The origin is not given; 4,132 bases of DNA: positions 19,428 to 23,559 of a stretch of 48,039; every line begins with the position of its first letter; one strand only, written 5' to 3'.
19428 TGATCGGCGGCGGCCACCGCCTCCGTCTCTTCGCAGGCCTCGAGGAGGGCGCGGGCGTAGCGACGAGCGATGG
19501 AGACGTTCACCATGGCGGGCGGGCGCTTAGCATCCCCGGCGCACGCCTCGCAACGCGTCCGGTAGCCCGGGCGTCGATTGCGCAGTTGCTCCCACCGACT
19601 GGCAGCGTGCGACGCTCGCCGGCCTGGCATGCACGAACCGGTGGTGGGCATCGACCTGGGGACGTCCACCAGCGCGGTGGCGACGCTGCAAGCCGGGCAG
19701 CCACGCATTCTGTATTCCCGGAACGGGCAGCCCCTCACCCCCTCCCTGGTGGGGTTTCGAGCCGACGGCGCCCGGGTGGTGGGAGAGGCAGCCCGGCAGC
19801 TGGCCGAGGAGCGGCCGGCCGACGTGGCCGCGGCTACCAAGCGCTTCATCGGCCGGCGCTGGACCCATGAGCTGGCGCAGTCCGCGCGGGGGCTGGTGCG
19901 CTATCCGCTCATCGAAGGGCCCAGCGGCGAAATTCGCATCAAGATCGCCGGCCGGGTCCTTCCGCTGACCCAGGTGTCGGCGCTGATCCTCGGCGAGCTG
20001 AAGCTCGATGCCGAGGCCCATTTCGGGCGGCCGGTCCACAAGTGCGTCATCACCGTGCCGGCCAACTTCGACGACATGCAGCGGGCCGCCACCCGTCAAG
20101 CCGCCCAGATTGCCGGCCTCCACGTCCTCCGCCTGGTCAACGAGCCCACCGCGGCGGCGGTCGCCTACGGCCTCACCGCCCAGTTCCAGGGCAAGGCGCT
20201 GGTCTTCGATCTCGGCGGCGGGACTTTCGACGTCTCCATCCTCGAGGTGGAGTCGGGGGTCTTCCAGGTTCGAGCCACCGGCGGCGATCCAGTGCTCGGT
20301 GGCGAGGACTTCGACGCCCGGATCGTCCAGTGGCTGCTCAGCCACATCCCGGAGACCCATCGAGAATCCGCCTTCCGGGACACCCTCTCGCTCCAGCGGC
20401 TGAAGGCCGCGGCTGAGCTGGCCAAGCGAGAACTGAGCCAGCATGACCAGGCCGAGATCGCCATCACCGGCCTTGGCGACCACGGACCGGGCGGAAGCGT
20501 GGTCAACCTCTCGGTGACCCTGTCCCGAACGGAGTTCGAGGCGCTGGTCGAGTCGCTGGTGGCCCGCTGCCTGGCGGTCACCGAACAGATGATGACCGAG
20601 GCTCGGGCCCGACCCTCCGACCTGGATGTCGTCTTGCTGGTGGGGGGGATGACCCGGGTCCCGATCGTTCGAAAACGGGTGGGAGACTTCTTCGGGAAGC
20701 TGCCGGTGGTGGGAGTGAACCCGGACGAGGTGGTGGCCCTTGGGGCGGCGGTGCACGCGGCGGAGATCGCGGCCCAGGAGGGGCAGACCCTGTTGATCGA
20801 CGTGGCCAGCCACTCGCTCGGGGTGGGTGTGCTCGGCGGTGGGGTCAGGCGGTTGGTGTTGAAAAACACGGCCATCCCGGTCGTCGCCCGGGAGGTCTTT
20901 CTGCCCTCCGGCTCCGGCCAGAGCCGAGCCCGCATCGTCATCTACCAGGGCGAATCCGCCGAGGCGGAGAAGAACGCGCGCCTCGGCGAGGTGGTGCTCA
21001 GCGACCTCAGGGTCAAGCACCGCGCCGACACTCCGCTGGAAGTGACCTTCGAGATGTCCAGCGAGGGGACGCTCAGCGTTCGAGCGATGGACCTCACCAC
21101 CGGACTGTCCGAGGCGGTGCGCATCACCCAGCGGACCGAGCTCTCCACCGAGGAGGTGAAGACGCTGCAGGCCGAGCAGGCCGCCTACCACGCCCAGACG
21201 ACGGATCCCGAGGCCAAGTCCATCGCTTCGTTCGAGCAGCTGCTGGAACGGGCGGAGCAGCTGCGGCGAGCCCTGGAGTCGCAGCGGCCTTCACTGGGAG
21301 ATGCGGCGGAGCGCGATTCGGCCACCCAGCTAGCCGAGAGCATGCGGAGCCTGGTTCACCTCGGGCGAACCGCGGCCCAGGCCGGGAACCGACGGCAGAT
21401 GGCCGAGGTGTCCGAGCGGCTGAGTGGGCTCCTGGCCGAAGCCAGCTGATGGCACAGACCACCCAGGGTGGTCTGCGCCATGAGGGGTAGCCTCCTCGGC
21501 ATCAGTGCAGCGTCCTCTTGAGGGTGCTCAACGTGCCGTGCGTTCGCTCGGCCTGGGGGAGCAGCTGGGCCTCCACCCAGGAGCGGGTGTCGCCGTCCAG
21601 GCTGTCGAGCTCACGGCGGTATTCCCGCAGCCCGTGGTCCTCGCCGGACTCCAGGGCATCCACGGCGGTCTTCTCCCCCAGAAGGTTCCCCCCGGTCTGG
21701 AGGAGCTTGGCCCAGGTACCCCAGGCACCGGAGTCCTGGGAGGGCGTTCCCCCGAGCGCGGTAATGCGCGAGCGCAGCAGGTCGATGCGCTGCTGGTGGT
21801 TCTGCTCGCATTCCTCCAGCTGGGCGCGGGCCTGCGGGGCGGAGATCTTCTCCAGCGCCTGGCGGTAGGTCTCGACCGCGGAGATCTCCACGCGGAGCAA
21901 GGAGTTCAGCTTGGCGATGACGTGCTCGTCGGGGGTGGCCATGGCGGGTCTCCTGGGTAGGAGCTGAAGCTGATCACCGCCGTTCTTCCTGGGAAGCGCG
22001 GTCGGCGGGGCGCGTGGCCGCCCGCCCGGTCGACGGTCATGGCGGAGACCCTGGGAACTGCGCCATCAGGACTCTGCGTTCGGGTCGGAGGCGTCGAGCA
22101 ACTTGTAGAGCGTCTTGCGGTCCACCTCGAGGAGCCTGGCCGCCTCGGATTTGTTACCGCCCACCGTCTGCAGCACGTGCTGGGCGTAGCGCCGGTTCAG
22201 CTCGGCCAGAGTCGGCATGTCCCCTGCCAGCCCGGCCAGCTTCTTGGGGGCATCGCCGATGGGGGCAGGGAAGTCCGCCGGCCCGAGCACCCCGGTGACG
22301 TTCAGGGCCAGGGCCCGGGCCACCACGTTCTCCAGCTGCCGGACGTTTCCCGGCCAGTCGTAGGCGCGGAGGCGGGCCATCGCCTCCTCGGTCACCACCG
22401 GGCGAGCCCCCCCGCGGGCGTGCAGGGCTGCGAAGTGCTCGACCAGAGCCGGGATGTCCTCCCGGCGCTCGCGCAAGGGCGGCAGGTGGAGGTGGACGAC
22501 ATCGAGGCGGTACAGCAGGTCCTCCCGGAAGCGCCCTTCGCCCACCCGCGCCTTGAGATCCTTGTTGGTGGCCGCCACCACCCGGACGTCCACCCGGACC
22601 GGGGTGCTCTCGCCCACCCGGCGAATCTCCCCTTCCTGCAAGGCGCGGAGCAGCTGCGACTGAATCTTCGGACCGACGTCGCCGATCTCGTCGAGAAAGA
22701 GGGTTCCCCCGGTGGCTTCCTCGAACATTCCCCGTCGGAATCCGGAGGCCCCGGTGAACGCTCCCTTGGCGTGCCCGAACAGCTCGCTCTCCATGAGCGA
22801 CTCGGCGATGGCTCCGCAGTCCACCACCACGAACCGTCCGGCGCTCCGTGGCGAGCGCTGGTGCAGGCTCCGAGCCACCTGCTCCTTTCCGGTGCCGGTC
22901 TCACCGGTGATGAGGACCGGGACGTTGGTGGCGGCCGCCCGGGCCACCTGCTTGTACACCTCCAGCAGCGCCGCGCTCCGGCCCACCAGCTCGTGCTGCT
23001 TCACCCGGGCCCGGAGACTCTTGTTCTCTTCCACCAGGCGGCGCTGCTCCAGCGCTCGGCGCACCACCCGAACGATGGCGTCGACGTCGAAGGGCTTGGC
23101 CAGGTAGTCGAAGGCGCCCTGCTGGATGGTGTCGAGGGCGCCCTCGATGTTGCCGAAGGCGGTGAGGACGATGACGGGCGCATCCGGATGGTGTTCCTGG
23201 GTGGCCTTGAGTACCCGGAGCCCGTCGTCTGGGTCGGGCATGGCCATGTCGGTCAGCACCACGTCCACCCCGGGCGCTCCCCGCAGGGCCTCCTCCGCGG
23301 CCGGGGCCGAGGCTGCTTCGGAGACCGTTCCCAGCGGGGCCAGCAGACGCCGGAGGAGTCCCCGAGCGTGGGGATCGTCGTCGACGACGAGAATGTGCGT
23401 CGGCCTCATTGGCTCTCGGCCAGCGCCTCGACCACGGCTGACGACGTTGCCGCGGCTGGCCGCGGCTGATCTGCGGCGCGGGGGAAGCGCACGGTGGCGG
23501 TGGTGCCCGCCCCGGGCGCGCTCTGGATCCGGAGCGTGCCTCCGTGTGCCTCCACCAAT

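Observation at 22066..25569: Histidine kinase/NtrC pair divergent from two tandem small secreted Lys-rich ORFs, each behind the same sigma54 promoter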

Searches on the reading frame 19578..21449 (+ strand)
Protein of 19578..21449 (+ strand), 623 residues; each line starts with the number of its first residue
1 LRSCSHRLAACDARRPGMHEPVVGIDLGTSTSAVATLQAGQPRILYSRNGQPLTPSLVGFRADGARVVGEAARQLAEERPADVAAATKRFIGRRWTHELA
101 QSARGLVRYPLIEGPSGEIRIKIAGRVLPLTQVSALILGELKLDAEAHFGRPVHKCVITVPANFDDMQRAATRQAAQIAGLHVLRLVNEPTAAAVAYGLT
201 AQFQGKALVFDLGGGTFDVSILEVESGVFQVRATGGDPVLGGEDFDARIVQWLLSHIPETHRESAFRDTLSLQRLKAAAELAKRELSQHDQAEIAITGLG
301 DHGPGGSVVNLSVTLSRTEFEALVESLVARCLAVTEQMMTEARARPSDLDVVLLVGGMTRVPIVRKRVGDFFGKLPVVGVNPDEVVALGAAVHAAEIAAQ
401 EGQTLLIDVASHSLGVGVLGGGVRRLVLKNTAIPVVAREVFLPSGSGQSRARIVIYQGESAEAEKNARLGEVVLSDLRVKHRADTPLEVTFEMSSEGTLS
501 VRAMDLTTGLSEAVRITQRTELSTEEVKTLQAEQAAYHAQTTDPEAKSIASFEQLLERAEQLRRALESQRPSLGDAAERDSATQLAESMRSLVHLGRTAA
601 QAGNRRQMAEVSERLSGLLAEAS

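Call 23: search_protein_families(library=ncbifam, proteins=[window:19578-21449:+], max_evalue=0.001)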
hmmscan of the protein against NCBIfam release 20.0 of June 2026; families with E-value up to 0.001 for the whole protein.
window:19578-21449:+ (623 aa): 14 families
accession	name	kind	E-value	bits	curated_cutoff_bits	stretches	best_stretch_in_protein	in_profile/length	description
NF001413.0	PRK00290.1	equivalog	1.4e-156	522.4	648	1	21-610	3-582/625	molecular chaperone DnaK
TIGR02350.1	prok_dnaK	equivalog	2.6e-153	511.6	822.55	1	22-600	2-571/596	molecular chaperone DnaK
NF009947.0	PRK13411.1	equivalog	3.7e-134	448.2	1002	1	22-570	4-549/662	molecular chaperone DnaK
TIGR01991.1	HscA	equivalog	1.2e-133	446.8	708.55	1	22-610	1-575/600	Fe-S protein assembly chaperone HscA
NF009946.0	PRK13410.1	equivalog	2.5e-133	445.7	1019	1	22-611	4-590/669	molecular chaperone DnaK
NF003520.0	PRK05183.1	subfamily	1.4e-132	443.3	620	1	15-600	14-585/621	Fe-S protein assembly chaperone HscA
NF002399.0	PRK01433.1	equivalog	7.6e-92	308.8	743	1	21-548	20-506/595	Fe-S protein assembly chaperone HscA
NF008673.0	PRK11678.1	equivalog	2.7e-20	72.7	331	2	134-224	130-228/450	molecular chaperone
NF010539.0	PRK13927.1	subfamily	9.7e-12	44.4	293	1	151-255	97-196/339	rod shape-determining protein MreB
TIGR00904.1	mreB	subfamily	1.1e-10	41.1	365.75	1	155-254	100-194/334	MreB/Mrl family cell shape determining protein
NF011660.0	PRK15080.1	equivalog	1.9e-10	40.4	182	1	137-236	78-173/277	ethanolamine utilization protein EutJ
TIGR02529.1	EutJ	subfamily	3.8e-09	36.4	152.1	1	137-236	45-140/239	ethanolamine utilization protein EutJ family protein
NF010540.1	PRK13929.1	exception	6.3e-08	32.1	515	1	155-254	100-194/334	rod-share determining protein MreBH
NF053558.1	BeeR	equivalog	0.00015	20.9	530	0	154-259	101-210/349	BeeR family actin-like protein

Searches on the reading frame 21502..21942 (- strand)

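Call 5: search_protein_families(library=pfam, proteins=[window:21502-21942:-], max_evalue=0.01)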
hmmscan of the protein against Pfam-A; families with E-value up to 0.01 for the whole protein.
window:21502-21942:- (146 aa): 3 families
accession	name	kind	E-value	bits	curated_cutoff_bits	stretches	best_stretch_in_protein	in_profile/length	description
PF09537.16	DUF2383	-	1e-12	48.6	30.8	1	8-110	2-107/111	Domain of unknown function (DUF2383)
PF14530.12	DUF4439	-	0.0022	19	28.8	1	14-132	4-114/132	Domain of unknown function (DUF4439)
PF05974.18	DUF892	-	0.0081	16.7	23.7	0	4-82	2-81/159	Domain of unknown function (DUF892)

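Call 23: search_protein_families(library=ncbifam, proteins=[window:21502-21942:-], max_evalue=0.001)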
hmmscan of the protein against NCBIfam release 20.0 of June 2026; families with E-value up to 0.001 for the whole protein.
window:21502-21942:- (146 aa): 1 family
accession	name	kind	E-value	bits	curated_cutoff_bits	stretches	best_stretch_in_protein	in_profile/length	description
TIGR02284.1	TIGR02284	subfamily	6.3e-07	29.7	44.8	1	9-116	2-112/139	PA2169 family four-helix-bundle protein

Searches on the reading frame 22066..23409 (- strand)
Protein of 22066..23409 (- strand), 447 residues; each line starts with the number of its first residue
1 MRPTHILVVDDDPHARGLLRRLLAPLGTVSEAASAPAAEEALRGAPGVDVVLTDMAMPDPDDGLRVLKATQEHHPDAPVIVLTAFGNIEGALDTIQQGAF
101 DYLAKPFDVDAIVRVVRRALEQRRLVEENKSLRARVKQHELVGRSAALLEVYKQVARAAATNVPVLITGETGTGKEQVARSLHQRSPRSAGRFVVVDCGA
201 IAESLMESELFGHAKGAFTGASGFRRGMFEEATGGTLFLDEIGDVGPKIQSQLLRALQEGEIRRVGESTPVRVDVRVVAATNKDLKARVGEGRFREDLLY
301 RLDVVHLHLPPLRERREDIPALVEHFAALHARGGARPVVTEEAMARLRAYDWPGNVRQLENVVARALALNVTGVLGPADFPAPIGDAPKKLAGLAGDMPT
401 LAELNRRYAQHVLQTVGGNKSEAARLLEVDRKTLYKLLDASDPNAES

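Call 5: search_protein_families(library=pfam, proteins=[window:22066-23409:-], max_evalue=0.01)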
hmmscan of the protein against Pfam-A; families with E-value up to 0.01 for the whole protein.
window:22066-23409:- (447 aa): 13 families
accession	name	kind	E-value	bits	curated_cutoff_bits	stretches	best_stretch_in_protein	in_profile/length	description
PF00158.32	Sigma54_activat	-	8.3e-68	227.8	20.2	1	141-307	1-167/168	Sigma-54 interaction domain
PF14532.12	Sigma54_activ_2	-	2.5e-23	83.3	25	1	142-312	1-138/138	Sigma-54 interaction domain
PF00072.30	Response_reg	-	3.4e-23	82.4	30.2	1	6-116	1-110/111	Response regulator receiver domain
PF25601.1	AAA_lid_14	-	1.4e-21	76.6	27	1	313-387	1-77/87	AAA+ ATPase lid domain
PF07728.20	AAA_5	-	1.2e-07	32.2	22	1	164-283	1-123/139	AAA domain (dynein-related subfamily)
PF02954.25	HTH_8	-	3.4e-07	30.3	22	1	401-436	2-37/42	Bacterial regulatory protein, Fis family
PF07724.20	AAA_2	-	3.9e-05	24.2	27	1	165-267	6-109/166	AAA domain (Cdc48 subfamily)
PF00004.35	AAA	-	7.1e-05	23.7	21.2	1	165-283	1-110/131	ATPase family associated with various cellular activities (AAA)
PF13191.12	AAA_16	-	0.00011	23.2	32.6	1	140-258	1-121/167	AAA ATPase domain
PF01078.27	Mg_chelatase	-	0.00015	21.7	20.3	1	158-283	18-158/207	Magnesium chelatase, subunit ChlI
PF07726.17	AAA_3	-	0.0012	19.2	27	1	165-282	2-111/131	ATPase family associated with various cellular activities (AAA)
PF06490.17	FleQ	-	0.0085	16.9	22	0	6-88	2-81/108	Flagellar regulatory protein FleQ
PF13245.12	AAA_19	-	0.0096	16.5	25.1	0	157-266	6-124/134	AAA domain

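Call 11: find_related_loci(query=window:22066-23409:-, collection=genome_contigs, flank=5000)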
Query window:22066-23409:- (447 aa) in genome_contigs; peptide patterns used: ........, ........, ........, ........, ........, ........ (x = any residue, [..] = any of these).
600 stretches matched a pattern (row limit reached: there are more); 599 encode a relative of the query (tblastn E <= 1e-3); the best 80 are kept; 80 distinct loci.
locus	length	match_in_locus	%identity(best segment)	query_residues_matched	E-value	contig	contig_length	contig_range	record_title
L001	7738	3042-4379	90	6-447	0e+0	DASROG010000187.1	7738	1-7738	MAG TPA_asm: Myxococcaceae bacterium isolate SMAG_U10262 k141_1833403, whole genome shotgun sequence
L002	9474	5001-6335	48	5-437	2e-122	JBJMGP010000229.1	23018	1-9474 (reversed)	MAG: Pyrinomonadaceae bacterium isolate H1_16_all_fractions_metab_conc_65_66_15 k255_5617283, whole genome shotgun seque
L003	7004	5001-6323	47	5-439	2e-116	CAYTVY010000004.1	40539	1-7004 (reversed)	MAG TPA_asm: uncultured Geothermobacter sp. isolate SRP216583_co2_151 genome assembly, contig: NODE_480_length_40539_cov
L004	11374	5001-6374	47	3-438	1e-112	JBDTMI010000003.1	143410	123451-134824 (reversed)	MAG: Gemmatimonadales bacterium isolate cluster3_bin.122 NODE_132_length_143410_cov_63.042287, whole genome shotgun sequ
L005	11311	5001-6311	45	6-442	1e-111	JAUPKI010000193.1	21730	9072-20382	MAG: Thermodesulfobacteriota bacterium isolate erpe_2018_pw_0hr_WHONDRS-PP48-000085_B_bin.1 scaffold_726598, whole genom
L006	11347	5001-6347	45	3-438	2e-110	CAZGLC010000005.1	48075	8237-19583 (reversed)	MAG TPA_asm: uncultured Bifidobacteriaceae bacterium isolate ERP125453_co2_124 genome assembly, contig: NODE_164_length_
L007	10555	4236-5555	46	3-438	1e-109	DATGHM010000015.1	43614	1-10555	MAG TPA_asm: Candidatus Acidiferrales bacterium isolate SMAG_U9781 k141_1226683, whole genome shotgun sequence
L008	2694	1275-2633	46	6-437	9e-114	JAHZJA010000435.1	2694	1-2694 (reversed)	MAG: Deltaproteobacteria bacterium isolate P_S1_bin.18 k141_534514, whole genome shotgun sequence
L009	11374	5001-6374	45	4-437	5e-108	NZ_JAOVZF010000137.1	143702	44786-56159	Paraliomyxa miuraensis strain SMH-27-4 scf7c27, whole genome shotgun sequence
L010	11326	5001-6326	45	6-438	1e-107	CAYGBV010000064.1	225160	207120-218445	MAG TPA_asm: uncultured Gemmatimonadaceae bacterium isolate ERP108616_co1_411 genome assembly, contig: k119_2158070, who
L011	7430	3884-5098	48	48-444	3e-107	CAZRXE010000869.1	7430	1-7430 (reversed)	MAG TPA_asm: uncultured Heliomicrobium sp. isolate binchicken_co200_54 genome assembly, contig: k141_1585246, whole geno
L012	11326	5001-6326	46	6-438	1e-106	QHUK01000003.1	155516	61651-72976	MAG: Gemmatimonadetes bacterium isolate AG3 14_0919_02_20cm_scaffold_5_curated, whole genome shotgun sequence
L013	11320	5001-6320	46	3-438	7e-107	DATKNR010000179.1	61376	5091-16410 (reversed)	MAG TPA_asm: Patescibacteria group bacterium isolate SMAG_U14742 k141_588465, whole genome shotgun sequence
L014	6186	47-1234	47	48-437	9e-106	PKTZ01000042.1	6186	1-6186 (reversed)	MAG: Desulfuromonas sp. isolate BM302 sc_7178, whole genome shotgun sequence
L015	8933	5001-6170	46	2-379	8e-106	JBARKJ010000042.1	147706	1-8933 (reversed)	MAG: Nitrospirota bacterium isolate MFD06091_ilm_asm_bin59 k127_878417, whole genome shotgun sequence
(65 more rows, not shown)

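Call 23: search_protein_families(library=ncbifam, proteins=[window:22066-23409:-], max_evalue=0.001)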
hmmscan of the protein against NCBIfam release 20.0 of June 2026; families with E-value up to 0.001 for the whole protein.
window:22066-23409:- (447 aa): 105 families (the best 25 are shown)
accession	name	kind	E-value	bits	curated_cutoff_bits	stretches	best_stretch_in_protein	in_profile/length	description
TIGR01818.1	ntrC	equivalog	1.3e-129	433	558.6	1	6-388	1-385/463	nitrogen regulation protein NR(I)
NF008469.0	PRK11361.1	equivalog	3.9e-119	398.4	714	1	5-439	6-453/461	acetoacetate metabolism transcriptional regulator AtoC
NF008176.1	PRK10923.1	equivalog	4.4e-109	365.1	620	1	1-368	1-368/469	nitrogen regulation protein NR(I)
NF007689.0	PRK10365.1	equivalog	5.9e-109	364.8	760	1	5-436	7-437/441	sigma-54-dependent response regulator transcription factor ZraR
NF051870.1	NAssimRespRegNtrX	equivalog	3.3e-105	352.6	600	1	5-437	3-446/452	nitrogen assimilation response regulator NtrX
TIGR02915.1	PEP_resp_reg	equivalog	1.4e-104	350.4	502.6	1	6-439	1-440/445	PEP-CTERM-box response regulator transcription factor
NF011695.0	PRK15115.1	equivalog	2.1e-103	346.5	763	1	2-444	5-439/445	two-component system response regulator GlrR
TIGR01817.1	nifA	equivalog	5.9e-97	325.6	528.85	1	127-386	184-444/534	nif-specific transcriptional activator NifA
NF041946.1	LuxO_transreg_Vib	equivalog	1.5e-96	324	800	1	17-382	10-378/463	quorum-sensing sigma-54 dependent transcriptional regulator LuxO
NF003451.0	PRK05022.1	equivalog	3.9e-93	312.9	476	1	53-437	91-504/512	nitric oxide reductase transcriptional regulator NorR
NF038308.1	RNA_repair_RtcR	equivalog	2.5e-92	310.4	650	1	117-437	158-507/530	RNA repair transcriptional activator RtcR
NF041552.1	TF_PrdR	equivalog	1.1e-91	308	795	1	126-439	254-574/577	sigma-54 dependent transcriptional regulator PrdR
NF050807.1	TransRegFlbDCaul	equivalog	8.1e-91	305.1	750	1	28-390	26-371/454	sigma-54-dependent transcriptional regulator FlbD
TIGR02329.1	propionate_PrpR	equivalog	1.4e-82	278.1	499.2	1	122-439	196-525/526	propionate catabolism operon regulatory protein PrpR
NF049963.1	RespRegFlgRCampy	domain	2.9e-82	276.8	750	1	6-435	3-421/429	fla regulon two-component system response regulator FlgR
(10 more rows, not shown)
